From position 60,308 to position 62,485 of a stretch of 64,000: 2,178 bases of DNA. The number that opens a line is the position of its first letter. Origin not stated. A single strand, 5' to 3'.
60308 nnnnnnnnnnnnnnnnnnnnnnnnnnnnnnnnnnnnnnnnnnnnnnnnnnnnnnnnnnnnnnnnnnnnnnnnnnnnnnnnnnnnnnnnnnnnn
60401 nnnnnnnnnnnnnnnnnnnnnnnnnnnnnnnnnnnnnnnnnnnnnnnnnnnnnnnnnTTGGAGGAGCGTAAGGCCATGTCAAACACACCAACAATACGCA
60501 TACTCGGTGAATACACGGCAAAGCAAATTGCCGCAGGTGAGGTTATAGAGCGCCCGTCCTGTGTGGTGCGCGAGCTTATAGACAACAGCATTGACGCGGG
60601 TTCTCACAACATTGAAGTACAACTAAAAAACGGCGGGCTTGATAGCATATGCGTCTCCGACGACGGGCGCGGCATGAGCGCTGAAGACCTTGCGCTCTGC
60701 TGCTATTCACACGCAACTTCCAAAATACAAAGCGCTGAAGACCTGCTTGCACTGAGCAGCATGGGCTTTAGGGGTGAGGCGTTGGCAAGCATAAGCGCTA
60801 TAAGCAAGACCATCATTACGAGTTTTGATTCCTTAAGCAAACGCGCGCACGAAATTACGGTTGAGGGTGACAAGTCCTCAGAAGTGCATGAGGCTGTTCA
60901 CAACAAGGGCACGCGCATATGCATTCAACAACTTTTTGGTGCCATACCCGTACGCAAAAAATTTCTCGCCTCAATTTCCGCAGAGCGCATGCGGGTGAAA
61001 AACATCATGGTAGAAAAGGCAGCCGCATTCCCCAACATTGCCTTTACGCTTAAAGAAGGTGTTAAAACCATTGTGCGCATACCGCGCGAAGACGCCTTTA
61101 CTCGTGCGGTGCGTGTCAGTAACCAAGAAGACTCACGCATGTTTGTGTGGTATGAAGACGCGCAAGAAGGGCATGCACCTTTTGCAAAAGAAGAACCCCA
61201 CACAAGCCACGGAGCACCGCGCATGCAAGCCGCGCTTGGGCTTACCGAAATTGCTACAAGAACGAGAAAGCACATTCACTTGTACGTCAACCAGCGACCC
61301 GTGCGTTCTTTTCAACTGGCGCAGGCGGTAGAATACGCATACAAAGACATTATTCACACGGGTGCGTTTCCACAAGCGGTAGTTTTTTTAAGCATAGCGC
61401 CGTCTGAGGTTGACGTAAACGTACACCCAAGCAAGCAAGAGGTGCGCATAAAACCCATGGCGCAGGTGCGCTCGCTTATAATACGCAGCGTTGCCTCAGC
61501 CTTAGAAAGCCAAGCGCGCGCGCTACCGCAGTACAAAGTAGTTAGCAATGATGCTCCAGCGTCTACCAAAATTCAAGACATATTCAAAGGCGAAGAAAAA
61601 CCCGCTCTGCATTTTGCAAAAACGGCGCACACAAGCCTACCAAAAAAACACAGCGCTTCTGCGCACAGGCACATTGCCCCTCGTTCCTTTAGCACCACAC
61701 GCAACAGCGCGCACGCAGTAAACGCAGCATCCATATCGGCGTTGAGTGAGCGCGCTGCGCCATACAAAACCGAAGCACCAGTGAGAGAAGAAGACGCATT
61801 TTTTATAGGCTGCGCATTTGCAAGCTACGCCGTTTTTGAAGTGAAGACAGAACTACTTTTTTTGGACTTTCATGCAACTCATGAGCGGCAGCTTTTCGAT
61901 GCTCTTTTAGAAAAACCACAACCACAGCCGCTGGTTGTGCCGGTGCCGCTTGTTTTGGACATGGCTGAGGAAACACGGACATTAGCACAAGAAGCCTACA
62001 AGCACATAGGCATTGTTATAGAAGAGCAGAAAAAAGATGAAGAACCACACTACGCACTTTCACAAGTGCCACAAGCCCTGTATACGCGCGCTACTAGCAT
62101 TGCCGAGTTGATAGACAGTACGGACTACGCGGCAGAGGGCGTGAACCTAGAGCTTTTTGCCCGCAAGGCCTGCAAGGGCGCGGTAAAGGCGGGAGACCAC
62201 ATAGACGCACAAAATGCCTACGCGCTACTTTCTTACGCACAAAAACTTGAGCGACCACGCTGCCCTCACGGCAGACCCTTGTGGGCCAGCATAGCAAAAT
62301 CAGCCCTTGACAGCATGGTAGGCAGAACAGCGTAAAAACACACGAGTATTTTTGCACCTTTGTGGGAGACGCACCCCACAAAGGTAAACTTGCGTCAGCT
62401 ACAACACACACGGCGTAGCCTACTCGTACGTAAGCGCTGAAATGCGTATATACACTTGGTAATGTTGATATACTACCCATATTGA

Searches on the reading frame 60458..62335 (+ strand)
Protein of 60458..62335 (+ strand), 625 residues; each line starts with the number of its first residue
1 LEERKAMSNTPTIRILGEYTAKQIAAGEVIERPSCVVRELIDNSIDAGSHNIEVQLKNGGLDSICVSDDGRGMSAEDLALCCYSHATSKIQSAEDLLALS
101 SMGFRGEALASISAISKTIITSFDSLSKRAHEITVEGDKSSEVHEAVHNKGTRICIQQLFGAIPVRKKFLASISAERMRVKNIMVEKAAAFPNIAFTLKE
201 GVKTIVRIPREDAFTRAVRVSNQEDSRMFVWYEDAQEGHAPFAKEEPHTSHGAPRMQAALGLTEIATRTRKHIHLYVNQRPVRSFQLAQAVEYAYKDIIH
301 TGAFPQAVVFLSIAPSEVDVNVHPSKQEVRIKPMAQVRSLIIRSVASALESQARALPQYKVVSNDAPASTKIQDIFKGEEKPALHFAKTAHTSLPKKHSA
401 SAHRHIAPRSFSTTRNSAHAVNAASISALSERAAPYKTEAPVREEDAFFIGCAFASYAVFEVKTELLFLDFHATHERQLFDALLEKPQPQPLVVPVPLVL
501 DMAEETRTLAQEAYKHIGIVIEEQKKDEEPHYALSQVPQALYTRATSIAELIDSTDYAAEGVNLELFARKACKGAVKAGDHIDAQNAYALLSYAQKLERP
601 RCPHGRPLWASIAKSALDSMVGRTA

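Call 43: search_protein_families(library=pfam, proteins=[window:60458-62335:+], max_evalue=0.0001)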
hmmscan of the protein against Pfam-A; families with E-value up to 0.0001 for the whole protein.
window:60458-62335:+ (625 aa): 4 families
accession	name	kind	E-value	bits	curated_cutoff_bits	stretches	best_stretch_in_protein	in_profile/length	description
PF01119.25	DNA_mis_repair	-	6.8e-26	90.7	26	1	254-349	23-118/119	DNA mismatch repair protein, C-terminal domain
PF13589.12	HATPase_c_3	-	1.2e-14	54.9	25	1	35-146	5-114/137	Histidine kinase-, DNA gyrase B-, and HSP90-like ATPase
PF08676.16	MutL_C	-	6.7e-12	45.7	25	1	452-581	3-141/142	MutL C terminal dimerisation domain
PF02518.31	HATPase_c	-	1.5e-06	29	26.4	1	36-87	9-63/111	Histidine kinase-, DNA gyrase B-, and HSP90-like ATPase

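Call 44: find_homologous_proteins(query=window:60458-62332:+, max_evalue=1e-50)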
Query window:60458-62332:+ (625 aa): 5924 proteins with E <= 1e-50 among 8000 candidates; the best 120 are listed.
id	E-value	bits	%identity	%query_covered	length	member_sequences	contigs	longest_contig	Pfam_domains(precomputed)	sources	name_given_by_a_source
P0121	0.0e+0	1361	100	99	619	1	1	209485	PF01119.26,PF08676.17,PF02518.32,PF13589.13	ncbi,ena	-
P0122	3.1e-243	827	63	99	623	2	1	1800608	PF01119.26,PF08676.17,PF02518.32,PF13589.13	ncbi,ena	-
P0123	3.5e-174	599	49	98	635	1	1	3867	PF01119.26,PF08676.17,PF02518.32,PF13589.13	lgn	-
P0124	1.6e-150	521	42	99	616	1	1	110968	PF01119.26,PF08676.17,PF02518.32,PF13589.13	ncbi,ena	-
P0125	7.6e-131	456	38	98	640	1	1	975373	PF01119.26,PF08676.17,PF13589.13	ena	-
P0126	3.7e-130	454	39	98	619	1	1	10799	PF01119.26,PF08676.17,PF02518.32,PF13589.13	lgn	-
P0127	5.0e-126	440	39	98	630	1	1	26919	PF01119.26,PF08676.17,PF02518.32,PF13589.13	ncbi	-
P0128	1.7e-125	438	37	98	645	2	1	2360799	PF01119.26,PF08676.17,PF13589.13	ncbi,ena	-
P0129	4.4e-125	437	39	98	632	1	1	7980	PF01119.26,PF08676.17,PF13589.13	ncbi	-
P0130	1.0e-124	436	40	98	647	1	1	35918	PF01119.26,PF08676.17,PF02518.32,PF13589.13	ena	-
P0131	9.1e-124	432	59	56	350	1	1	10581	PF01119.26,PF02518.32,PF13589.13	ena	-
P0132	1.5e-122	428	40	98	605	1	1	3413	PF01119.26,PF02518.32,PF13589.13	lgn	-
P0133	9.3e-114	399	37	98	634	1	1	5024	PF01119.26,PF08676.17,PF02518.32,PF13589.13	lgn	-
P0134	8.0e-96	340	35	98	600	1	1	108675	PF01119.26,PF08676.17,PF02518.32,PF13589.13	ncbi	-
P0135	1.2e-95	340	35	98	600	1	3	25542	PF01119.26,PF08676.17,PF02518.32,PF13589.13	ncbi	-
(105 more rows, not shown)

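Call 48: find_encoding_contigs(protein=P0122, flank=10000, max_places=3)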
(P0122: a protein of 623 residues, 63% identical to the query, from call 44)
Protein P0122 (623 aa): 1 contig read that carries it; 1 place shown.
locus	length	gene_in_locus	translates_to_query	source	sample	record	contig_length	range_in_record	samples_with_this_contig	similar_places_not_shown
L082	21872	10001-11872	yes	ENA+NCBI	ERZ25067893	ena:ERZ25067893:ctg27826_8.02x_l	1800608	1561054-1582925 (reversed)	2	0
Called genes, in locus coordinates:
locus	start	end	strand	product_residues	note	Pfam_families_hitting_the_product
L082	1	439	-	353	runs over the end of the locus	PF01039:Carboxyl_trans, PF03255:ACCA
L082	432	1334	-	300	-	PF01039:Carboxyl_trans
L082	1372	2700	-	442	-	PF00289:Biotin_carb_N, PF02655:ATP-grasp_3 (weak), PF02786:CPSase_L_D2, PF02222:ATP-grasp, PF07478:Dala_Dala_lig_C, PF02785:Biotin_carb_C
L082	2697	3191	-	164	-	PF00364:Biotin_lipoyl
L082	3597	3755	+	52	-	PF00301:Rubredoxin, PF21349:RUBY_RBDX (faint)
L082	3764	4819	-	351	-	PF01264:Chorismate_synt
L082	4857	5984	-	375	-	PF00111:Fer2, PF00970:FAD_binding_6, PF00175:NAD_binding_1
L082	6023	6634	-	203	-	PF02508:Rnf-Nqr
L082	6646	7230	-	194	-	PF02508:Rnf-Nqr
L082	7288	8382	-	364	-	PF04205:FMN_bind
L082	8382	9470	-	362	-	PF03116:NQR2_RnfD_RnfE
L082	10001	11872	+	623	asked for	PF02518:HATPase_c (weak), PF13589:HATPase_c_3, PF01119:DNA_mis_repair, PF08676:MutL_C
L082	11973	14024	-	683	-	PF17764:PriA_3primeBD, PF00270:DEAD, PF04851:ResIII, PF18319:Zn_ribbon_PriA (weak), PF00271:Helicase_C, PF18074:PriA_C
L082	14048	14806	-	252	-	PF03167:UDG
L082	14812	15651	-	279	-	PF01416:PseudoU_synth_1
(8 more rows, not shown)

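Call 72: find_encoding_contigs(protein=P0121, flank=10000, max_places=3)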
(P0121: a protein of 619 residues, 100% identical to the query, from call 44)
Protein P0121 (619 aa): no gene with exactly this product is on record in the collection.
